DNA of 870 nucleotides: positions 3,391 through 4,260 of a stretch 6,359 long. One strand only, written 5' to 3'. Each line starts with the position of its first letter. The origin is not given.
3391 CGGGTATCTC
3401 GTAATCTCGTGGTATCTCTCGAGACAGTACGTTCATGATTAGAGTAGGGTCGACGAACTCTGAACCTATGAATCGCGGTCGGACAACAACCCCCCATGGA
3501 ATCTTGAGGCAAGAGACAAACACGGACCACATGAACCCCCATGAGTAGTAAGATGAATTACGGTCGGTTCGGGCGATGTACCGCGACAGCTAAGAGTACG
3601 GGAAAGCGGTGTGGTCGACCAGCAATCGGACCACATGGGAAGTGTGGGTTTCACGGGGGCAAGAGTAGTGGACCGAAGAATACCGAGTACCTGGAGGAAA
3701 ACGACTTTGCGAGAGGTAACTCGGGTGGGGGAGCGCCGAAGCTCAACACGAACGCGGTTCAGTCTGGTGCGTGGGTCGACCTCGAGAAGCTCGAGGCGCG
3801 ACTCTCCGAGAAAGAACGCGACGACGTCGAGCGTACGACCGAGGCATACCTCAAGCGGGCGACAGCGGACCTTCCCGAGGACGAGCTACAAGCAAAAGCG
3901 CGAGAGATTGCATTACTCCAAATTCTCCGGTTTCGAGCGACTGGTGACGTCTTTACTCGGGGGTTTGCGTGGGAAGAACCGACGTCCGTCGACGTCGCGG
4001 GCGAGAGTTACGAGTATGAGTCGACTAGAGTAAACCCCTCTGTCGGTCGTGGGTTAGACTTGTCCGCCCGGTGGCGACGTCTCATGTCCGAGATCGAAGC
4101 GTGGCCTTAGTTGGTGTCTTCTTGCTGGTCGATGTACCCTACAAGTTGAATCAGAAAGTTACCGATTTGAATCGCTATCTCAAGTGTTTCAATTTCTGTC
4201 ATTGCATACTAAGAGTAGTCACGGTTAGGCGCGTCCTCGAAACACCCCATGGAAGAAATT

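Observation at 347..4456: Compact uncharacterised replicon or satellite-like module: CopG-like RHH, 881-aa dual-wHTH orphan, orphan TerS-like gene, repeat-rich non-coding tract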

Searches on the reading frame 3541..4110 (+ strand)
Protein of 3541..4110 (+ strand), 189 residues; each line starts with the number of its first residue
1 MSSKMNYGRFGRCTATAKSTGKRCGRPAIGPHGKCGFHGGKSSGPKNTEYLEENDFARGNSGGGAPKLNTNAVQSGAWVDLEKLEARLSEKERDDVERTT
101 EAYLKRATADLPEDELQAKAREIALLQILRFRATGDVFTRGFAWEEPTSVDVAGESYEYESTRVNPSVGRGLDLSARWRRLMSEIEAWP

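Call 3: search_protein_families(library=pfam, proteins=[window:3541-4110:+], max_evalue=1)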
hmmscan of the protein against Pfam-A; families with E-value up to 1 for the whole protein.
window:3541-4110:+ (189 aa): 0 families

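Call 4: search_protein_families(library=phrogs, proteins=[window:3541-4110:+], max_evalue=1)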
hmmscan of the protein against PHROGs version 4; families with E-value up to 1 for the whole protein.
window:3541-4110:+ (189 aa): 5 families
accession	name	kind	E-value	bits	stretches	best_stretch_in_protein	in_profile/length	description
phrog_21336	-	unknown function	3.4e-13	50.6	1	3-142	22-145/200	-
phrog_9231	-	head and packaging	4.4e-07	30.9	1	30-130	51-135/240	terminase small subunit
phrog_1889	-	head and packaging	0.00076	20.1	1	53-97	72-116/276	terminase small subunit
phrog_3678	-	unknown function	0.041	14.7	1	12-43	12-42/213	-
phrog_6177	-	unknown function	0.28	11.6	1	13-49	64-99/224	-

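Call 7: search_protein_families(library=ncbifam, proteins=[window:3541-4110:+], max_evalue=1)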
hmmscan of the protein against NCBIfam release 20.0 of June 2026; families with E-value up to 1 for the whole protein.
window:3541-4110:+ (189 aa): 3 families
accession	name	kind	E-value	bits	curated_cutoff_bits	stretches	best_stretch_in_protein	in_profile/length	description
NF041373.1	HGG_STG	domain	3e-06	26.8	29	1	13-48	1-35/38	HGGxSTG domain-containing protein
NF040601.1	TerS_not_xtmA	equivalog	0.0029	17.3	120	1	47-99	67-120/233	phage terminase small subunit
NF045806.1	GvpO_arch_Nterm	equivalog_domain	0.35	10.5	52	1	12-29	2-18/35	gas vesicle protein GvpO, halophile-type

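Call 22: search_dna_similar(query=window:3541-4110:+, collection=phages, mode=protein, max_evalue=1, max_rows=30)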
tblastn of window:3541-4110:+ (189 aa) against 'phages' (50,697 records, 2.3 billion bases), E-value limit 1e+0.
Records with a match: 25; places in all: 34; records where one place covers at least 80% of the query: 0.
Best place of each record, by identity: <60% 25.
By first word of the organism name: Bacillus 10; Halobacterium 4; Natrialba 4; Haloarcula 2; Thermus 2; Rossellomorea 1; Pasteurella 1; Arthrobacter 1.
By host as written in the record: Bacillus subtilis 7; Halobacterium salinarum strain S9 2; Natrialba magadii ATCC 43099 2; Halobacterium salinarum R1 2; Haloarcula hispanica 2; Thermus thermophilus HB8 2; - 1; Natrialba magadii 1; and 6 more.
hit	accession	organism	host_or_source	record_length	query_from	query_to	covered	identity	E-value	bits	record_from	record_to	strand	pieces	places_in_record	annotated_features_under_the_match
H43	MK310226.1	Halobacterium phage ChaoS9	Halobacterium salinarum strain S9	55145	1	136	72%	39.3%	1e-13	74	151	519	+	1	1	HTH domain protein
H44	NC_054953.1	Halobacterium phage ChaoS9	Halobacterium salinarum strain S9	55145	1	136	72%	39.3%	1e-13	74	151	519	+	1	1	HTH domain protein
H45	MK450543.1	Natrialba phage PhiCh1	Natrialba magadii ATCC 43099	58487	6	154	79%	33.1%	1e-8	59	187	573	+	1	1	uncharacterized protein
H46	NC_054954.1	Natrialba phage PhiCh1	Natrialba magadii ATCC 43099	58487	6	154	79%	33.1%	1e-8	59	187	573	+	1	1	uncharacterized protein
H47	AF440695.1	Natrialba phage PhiCh1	-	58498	6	154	79%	33.1%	1e-8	59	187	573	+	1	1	unknown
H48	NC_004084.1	Natrialba phage PhiCh1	Natrialba magadii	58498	6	154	79%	33.1%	1e-8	59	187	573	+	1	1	hypothetical protein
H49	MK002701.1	Halobacterium phage phiH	Halobacterium salinarum R1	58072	6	142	72%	34.8%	2e-9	61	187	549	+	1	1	hypothetical protein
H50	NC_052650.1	Halobacterium phage phiH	Halobacterium salinarum R1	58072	6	142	72%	34.8%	2e-9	61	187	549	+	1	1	hypothetical protein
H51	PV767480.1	Rossellomorea phage phiT1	Rossellomorea aquimaris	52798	3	153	80%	27.3%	8e-4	45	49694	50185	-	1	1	terminase small subunit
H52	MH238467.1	Pasteurella phage Pm86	Pasteurella multocida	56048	12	121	58%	29.4%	8e-1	36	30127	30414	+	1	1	hypothetical protein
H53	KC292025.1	Haloarcula hispanica tailed virus 1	Haloarcula hispanica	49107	52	142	48%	31.9%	4e-4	46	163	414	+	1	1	1: hypothetical protein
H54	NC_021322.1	Haloarcula hispanica tailed virus 1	Haloarcula hispanica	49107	52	142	48%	31.9%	4e-4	46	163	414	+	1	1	1: hypothetical protein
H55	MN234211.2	Arthrobacter phage Mimi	Arthrobacter globiformis NRRL B-2979 SEA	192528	12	41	16%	56.7%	3e-1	37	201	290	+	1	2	1: hypothetical protein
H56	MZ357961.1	Bacillus phage Flasso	Bacillus cereus MCR1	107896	13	49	20%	45.9%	4e-2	40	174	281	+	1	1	hypothetical protein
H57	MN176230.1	Bacillus phage 056SW001B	Bacillus subtilis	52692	13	49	20%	43.2%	2e-1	38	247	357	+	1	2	1: putative terminase small subunit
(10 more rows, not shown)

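Call 23: search_dna_similar(query=window:3541-4110:+, collection=plasmids, mode=protein, max_evalue=0.01, max_rows=40)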
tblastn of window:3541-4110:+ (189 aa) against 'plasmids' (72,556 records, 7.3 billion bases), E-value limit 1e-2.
Records with a match: 8; places in all: 8; records where one place covers at least 80% of the query: 3.
Best place of each record, by identity: >=99% 1; <60% 7.
By first word of the organism name: Haloferax 2; Haloterrigena 2; Natrialba 1; Halobacillus 1; Natrinema 1; Salinibacter 1.
By predicted mobility (MOB-suite, as given by PLSDB): non-mobilizable 8.
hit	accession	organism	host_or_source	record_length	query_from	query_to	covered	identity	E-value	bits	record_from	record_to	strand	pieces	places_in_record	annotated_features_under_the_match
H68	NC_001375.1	Haloferax volcanii DS2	-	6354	1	189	100%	100.0%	4e-123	389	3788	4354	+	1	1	hypothetical protein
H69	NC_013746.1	Haloterrigena turkmenica DSM 5511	-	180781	33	188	83%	33.3%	1e-17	87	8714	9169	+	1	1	hypothetical protein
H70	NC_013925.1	Natrialba magadii ATCC 43099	-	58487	6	154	79%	33.1%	5e-8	59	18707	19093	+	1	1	hypothetical protein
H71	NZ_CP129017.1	Halobacillus litoralis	-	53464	12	185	92%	25.9%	9e-8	58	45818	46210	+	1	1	HGGxSTG domain-containing protein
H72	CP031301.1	Natrinema thermotolerans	Cell culture,Korean salt-fermented food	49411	7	80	39%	52.0%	7e-11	67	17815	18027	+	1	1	hypothetical protein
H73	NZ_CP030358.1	Salinibacter ruber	-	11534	12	47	19%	58.3%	6e-3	44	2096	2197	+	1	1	hypothetical protein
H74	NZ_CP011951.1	Haloferax gibbonsii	whole genome,saline saltern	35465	6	40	19%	54.3%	3e-5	51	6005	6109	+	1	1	hypothetical protein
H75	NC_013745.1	Haloterrigena turkmenica DSM 5511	-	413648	33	66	18%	55.9%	3e-3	45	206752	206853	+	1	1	none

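Call 38: find_homologous_proteins(query=window:3541-4107:+, max_evalue=0.001)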
Query window:3541-4107:+ (189 aa): 7 proteins with E <= 0.001 among 219 candidates.
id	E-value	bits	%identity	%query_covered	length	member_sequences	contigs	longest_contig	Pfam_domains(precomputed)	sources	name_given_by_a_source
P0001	1.8e-120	417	100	98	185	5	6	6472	-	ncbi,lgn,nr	ncbi:hypothetical protein C483_19520 [Natrialba hulunbeirensis JCM 10989]|nr:hypothetical protein [H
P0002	6.1e-42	161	47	98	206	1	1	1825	-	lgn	-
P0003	1.3e-13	69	58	29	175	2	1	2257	-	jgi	jgi:hypothetical protein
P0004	1.0e-12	66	74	24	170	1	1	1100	-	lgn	-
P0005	2.5e-12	65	76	24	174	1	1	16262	-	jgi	jgi:uncharacterized protein YjcR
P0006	1.9e-9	55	56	28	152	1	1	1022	-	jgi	-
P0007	2.7e-9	55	78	19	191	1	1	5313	-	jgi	-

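Call 40: find_encoding_contigs(protein=P0005, flank=8000, max_places=3)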
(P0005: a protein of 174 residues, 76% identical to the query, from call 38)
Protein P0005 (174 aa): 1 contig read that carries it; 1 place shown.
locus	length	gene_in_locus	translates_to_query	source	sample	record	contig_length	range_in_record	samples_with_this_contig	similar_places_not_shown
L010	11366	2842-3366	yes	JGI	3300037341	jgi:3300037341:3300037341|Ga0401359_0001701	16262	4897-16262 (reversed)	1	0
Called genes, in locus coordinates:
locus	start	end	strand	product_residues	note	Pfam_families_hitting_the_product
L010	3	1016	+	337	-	?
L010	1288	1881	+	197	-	PF24398:DUF7542 (faint), PF21120: (weak)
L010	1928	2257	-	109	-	-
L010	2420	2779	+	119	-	-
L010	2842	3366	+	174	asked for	-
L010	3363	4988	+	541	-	-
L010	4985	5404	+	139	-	-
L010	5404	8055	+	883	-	PF04860:Phage_portal, PF04233:Phage_Mu_F (faint)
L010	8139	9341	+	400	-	PF04586:Peptidase_S78 (weak)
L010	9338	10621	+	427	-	-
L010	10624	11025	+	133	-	-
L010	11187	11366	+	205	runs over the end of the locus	-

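Call 41: find_encoding_contigs(protein=P0002, flank=5000, max_places=3)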
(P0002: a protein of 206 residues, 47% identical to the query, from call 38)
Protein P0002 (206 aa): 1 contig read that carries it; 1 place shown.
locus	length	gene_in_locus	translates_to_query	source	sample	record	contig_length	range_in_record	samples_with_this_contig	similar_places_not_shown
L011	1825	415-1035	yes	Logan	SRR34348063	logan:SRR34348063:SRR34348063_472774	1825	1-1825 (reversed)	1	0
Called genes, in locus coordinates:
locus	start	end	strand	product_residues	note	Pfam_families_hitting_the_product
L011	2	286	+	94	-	?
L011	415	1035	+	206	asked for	-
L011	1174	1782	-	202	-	-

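Call 42: find_encoding_contigs(protein=P0007, flank=6000, max_places=3)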
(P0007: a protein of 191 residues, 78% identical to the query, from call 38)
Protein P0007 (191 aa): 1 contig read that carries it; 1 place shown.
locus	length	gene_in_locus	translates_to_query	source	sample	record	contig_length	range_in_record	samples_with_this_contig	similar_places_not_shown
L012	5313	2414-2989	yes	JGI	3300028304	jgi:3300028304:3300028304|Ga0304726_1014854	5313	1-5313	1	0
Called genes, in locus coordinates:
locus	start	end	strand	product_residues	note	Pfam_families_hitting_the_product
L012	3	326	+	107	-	?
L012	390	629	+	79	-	PF22381:Staph_reg_Sar_Rot (weak)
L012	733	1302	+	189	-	-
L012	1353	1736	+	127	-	-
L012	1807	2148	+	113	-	-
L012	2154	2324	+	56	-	-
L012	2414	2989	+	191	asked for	-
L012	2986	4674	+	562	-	-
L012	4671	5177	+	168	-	-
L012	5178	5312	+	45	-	?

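Call 44: search_protein_families(library=phrogs, proteins=[L010:3363-4988:+, L012:2986-4674:+, L010:2842-3366:+, L012:2414-2989:+, L011:415-1035:+], max_evalue=0.01)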
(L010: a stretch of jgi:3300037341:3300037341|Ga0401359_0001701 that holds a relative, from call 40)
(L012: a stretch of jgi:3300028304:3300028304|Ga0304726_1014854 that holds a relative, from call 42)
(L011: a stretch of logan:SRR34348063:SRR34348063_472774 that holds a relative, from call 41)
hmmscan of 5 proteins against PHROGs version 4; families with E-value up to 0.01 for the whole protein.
L010:3363-4988:+ (541 aa): 2 families
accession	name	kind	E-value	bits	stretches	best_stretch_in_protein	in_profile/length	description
phrog_2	-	head and packaging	1.7e-22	81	1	31-507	265-606/807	terminase large subunit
phrog_5902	-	unknown function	1.5e-12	48.5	1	20-216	22-230/359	-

L012:2986-4674:+ (562 aa): 6 families
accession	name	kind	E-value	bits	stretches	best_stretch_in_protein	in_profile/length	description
phrog_38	-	head and packaging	9.2e-23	81.8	1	20-527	250-704/760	terminase large subunit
phrog_2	-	head and packaging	7.2e-10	39.2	1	58-526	265-596/807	terminase large subunit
phrog_9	-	head and packaging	0.00018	21.5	0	313-392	439-506/812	terminase large subunit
phrog_28155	-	head and packaging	0.00085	20.2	1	70-212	54-200/260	terminase large subunit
phrog_4758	-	head and packaging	0.0064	16.8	0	152-227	140-220/243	terminase large subunit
phrog_5989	-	head and packaging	0.0087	16.2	0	74-173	154-255/347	terminase large subunit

L010:2842-3366:+ (174 aa): 3 families
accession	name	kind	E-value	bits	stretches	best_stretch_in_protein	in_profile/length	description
phrog_21336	-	unknown function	1.2e-08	35.7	1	2-46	25-70/200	-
phrog_509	-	head and packaging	0.00063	20.3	1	34-92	75-132/238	terminase small subunit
phrog_3678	-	unknown function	0.0046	17.8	0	7-141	11-139/213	-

L012:2414-2989:+ (191 aa): 1 family
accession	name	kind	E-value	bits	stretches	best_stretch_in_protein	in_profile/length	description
phrog_21336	-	unknown function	2.1e-10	41.5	1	5-104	25-120/200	-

L011:415-1035:+ (206 aa): 4 families
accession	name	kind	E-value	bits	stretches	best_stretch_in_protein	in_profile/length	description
phrog_21336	-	unknown function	1.3e-12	48.7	1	17-120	25-116/200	-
phrog_9231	-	head and packaging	1e-10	42.8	1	35-133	51-128/240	terminase small subunit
phrog_1889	-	head and packaging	2.4e-10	41.4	1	57-118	65-126/276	terminase small subunit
phrog_509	-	head and packaging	0.00014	22.5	1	57-92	61-95/238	terminase small subunit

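Call 46: search_protein_families(library=pfam, proteins=[P0002, P0005, L011:1174-1782:-], max_evalue=0.1)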
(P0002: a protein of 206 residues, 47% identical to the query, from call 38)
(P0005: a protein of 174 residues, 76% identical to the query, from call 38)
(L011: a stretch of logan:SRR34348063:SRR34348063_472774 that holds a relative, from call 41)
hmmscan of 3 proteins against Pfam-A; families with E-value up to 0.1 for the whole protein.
P0002 (206 aa): 0 families

P0005 (174 aa): 1 family
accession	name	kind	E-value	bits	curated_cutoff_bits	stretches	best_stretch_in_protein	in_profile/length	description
PF00901.23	Orbi_VP5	-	0.015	14.3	27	1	78-161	80-163/506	Orbivirus outer capsid protein VP5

L011:1174-1782:- (202 aa): 1 family
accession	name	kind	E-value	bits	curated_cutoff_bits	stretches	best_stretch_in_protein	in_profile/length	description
PF04434.22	SWIM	-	0.0037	17.2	19.6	1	58-90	1-35/38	SWIM zinc finger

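Call 47: find_related_loci(query=A1, collection=genome_contigs, flank=8000)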
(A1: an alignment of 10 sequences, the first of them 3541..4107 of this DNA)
Query A1 (189 aa) in genome_contigs; peptide patterns used: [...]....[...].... (x = any residue, [..] = any of these).
32 stretches matched a pattern; 1 encode a relative of the query (tblastn E <= 1e-3); 1 distinct loci.
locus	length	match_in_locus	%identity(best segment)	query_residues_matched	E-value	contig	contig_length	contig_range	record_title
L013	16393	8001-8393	36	1-133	2e-17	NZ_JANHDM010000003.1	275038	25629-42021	Halorubrum rubrum strain YC87 Scaffold3_1, whole genome shotgun sequence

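Call 48: find_related_loci(query=A1, collection=viral_contigs, flank=8000)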
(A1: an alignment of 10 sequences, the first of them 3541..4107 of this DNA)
Query A1 (189 aa) in viral_contigs; peptide patterns used: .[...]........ (x = any residue, [..] = any of these).
25 stretches matched a pattern; 25 encode a relative of the query (tblastn E <= 1e-3); 25 distinct loci.
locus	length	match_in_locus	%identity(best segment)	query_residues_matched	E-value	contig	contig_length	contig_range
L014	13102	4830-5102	50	1-99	8e-23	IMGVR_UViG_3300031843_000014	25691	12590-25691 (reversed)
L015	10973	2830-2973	76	1-50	3e-22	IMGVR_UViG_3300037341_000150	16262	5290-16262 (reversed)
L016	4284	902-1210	44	1-106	9e-20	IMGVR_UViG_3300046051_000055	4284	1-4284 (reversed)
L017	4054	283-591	42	1-106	1e-19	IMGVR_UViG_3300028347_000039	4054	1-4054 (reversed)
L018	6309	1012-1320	42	1-106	2e-19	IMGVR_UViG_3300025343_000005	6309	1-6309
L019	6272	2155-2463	42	1-106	2e-19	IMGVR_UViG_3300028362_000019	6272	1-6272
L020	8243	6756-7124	41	1-136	6e-19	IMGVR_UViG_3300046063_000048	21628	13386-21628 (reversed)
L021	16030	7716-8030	41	1-109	8e-19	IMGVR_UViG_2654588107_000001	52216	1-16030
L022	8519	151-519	39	1-136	1e-17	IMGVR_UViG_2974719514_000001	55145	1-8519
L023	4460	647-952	43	1-105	1e-17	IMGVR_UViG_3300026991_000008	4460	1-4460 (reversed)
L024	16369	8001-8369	38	1-136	2e-17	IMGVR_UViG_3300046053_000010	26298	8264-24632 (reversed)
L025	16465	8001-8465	35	1-140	5e-17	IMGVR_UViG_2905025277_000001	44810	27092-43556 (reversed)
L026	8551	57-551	34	1-169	2e-16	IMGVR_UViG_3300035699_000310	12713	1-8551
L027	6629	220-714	34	1-169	3e-16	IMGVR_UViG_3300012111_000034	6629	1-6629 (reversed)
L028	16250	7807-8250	34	1-133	4e-16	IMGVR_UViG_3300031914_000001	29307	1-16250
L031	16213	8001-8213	52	7-80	2e-15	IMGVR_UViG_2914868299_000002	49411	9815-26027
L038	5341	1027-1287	38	1-98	3e-11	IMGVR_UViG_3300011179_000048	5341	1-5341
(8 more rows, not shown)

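Call 51: search_protein_families(library=phrogs, proteins=[L013:9289-10965:+, L014:5539-7101:+, L018:1658-3091:+, L024:8344-9942:+, L025:9684-11321:+, L028:9180-10820:+, L031:8687-10348:+, L038:1662-3119:+], max_evalue=0.00001)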
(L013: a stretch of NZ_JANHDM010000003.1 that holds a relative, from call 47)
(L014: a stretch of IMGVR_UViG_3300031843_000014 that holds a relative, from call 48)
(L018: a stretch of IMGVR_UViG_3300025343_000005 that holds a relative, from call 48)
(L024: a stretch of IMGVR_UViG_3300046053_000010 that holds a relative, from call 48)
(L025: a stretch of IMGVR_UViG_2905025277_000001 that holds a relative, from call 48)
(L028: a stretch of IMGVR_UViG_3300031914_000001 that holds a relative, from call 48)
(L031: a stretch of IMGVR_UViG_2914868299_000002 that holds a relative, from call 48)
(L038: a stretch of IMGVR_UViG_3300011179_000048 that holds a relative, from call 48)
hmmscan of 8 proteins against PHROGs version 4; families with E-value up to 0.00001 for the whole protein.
L013:9289-10965:+ (558 aa): 2 families
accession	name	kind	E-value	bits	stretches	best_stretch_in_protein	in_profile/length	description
phrog_38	-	head and packaging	4.2e-53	182.1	1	56-539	289-701/760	terminase large subunit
phrog_5573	-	head and packaging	3e-10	40.9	1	321-535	26-228/250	terminase large subunit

L014:5539-7101:+ (520 aa): 4 families
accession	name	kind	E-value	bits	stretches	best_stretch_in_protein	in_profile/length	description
phrog_38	-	head and packaging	8.2e-63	214.2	1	26-501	279-697/760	terminase large subunit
phrog_5573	-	head and packaging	2.6e-14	54.3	1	280-501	23-228/250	terminase large subunit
phrog_4758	-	head and packaging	3.7e-14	53.7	1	53-216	54-213/243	terminase large subunit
phrog_17672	-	head and packaging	3.7e-09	37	1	56-188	65-203/395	terminase large subunit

L018:1658-3091:+ (477 aa): 5 families
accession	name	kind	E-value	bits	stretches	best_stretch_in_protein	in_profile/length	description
phrog_2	-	head and packaging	7.1e-30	105.4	1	44-458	256-596/807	terminase large subunit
phrog_38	-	head and packaging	1.2e-16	61.6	1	48-452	283-701/760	terminase large subunit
phrog_7579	-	head and packaging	2.2e-13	51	1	68-286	11-227/239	terminase large subunit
phrog_5909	-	head and packaging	3.5e-07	30.6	0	334-445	146-256/285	terminase large subunit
phrog_9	-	head and packaging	8.8e-07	29.1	0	70-318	219-498/812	terminase large subunit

L024:8344-9942:+ (532 aa): 3 families
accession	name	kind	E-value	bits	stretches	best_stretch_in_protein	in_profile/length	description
phrog_2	-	head and packaging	7.9e-28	98.6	1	79-510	259-595/807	terminase large subunit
phrog_7579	-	head and packaging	8.8e-07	29.4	1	110-321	24-230/239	terminase large subunit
phrog_5909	-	head and packaging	1.2e-06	28.9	0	245-495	5-256/285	terminase large subunit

L025:9684-11321:+ (545 aa): 2 families
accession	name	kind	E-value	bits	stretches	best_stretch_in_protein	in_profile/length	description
phrog_38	-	head and packaging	8.5e-54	184.4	1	44-526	290-701/760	terminase large subunit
phrog_5573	-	head and packaging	4.3e-11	43.7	1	308-522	26-228/250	terminase large subunit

L028:9180-10820:+ (546 aa): 2 families
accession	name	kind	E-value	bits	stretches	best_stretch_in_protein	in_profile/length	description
phrog_38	-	head and packaging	1.8e-51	176.7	1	45-527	290-701/760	terminase large subunit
phrog_5573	-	head and packaging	2.6e-09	37.9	1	310-523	27-228/250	terminase large subunit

L031:8687-10348:+ (553 aa): 4 families
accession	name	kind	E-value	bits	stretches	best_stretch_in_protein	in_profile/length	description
phrog_38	-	head and packaging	1.6e-57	196.8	1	40-540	291-709/760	terminase large subunit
phrog_4758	-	head and packaging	6.7e-09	36.4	1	48-218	47-213/243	terminase large subunit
phrog_5573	-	head and packaging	9.1e-09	36.1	1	282-541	23-241/250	terminase large subunit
phrog_17672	-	head and packaging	6.7e-06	26.3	0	66-190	73-203/395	terminase large subunit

L038:1662-3119:+ (485 aa): 2 families
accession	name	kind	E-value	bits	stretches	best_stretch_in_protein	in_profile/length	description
phrog_2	-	head and packaging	1.6e-23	84.4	1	33-463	260-595/807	terminase large subunit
phrog_7579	-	head and packaging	1.9e-08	34.8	1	59-266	20-222/239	terminase large subunit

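Call 52: get_annotated_region(hit=H69, flank=9000)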
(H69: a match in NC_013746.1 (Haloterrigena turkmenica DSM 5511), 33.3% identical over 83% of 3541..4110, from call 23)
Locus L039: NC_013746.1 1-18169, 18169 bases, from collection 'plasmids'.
description: Haloterrigena turkmenica DSM 5511 plasmid pHTUR03, complete sequence
organism: Haloterrigena turkmenica DSM 5511 (NCBI taxid 543526)
taxonomy: Archaea; Euryarchaeota; Halobacteria; Halobacteriales; Natrialbaceae; Haloterrigena; Haloterrigena turkmenica; Haloterrigena turkmenica DSM 5511
host: -; source: -; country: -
typing (MOB-suite, as given by PLSDB): non-mobilizable; mating-pair formation MPF_T
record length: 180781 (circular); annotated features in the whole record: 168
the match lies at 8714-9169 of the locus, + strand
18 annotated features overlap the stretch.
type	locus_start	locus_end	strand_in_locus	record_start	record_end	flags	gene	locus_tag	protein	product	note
CDS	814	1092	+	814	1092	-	-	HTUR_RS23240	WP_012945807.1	hypothetical protein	-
CDS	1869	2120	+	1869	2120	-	-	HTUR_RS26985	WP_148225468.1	HalOD1 output domain-containing protein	-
CDS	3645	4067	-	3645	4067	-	-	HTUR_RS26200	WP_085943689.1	response regulator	-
CDS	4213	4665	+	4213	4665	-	-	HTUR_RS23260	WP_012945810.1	response regulator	-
CDS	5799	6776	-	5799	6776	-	-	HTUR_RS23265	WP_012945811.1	hypothetical protein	-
CDS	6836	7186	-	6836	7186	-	-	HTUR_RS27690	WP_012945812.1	hypothetical protein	-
CDS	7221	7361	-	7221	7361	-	-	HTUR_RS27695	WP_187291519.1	hypothetical protein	-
CDS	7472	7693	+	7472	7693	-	-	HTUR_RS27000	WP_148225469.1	hypothetical protein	-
CDS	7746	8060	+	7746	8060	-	-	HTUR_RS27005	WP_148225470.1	HalOD1 output domain-containing protein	-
CDS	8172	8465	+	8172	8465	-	-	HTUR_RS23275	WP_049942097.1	hypothetical protein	-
CDS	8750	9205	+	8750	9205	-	-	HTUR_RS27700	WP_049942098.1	hypothetical protein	-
CDS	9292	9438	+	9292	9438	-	-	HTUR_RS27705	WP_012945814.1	hypothetical protein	-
CDS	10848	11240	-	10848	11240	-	-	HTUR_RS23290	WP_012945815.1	winged helix-turn-helix domain-containing protein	-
CDS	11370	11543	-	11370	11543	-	-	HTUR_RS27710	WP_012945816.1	hypothetical protein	-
CDS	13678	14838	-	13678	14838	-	-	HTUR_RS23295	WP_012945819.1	hypothetical protein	-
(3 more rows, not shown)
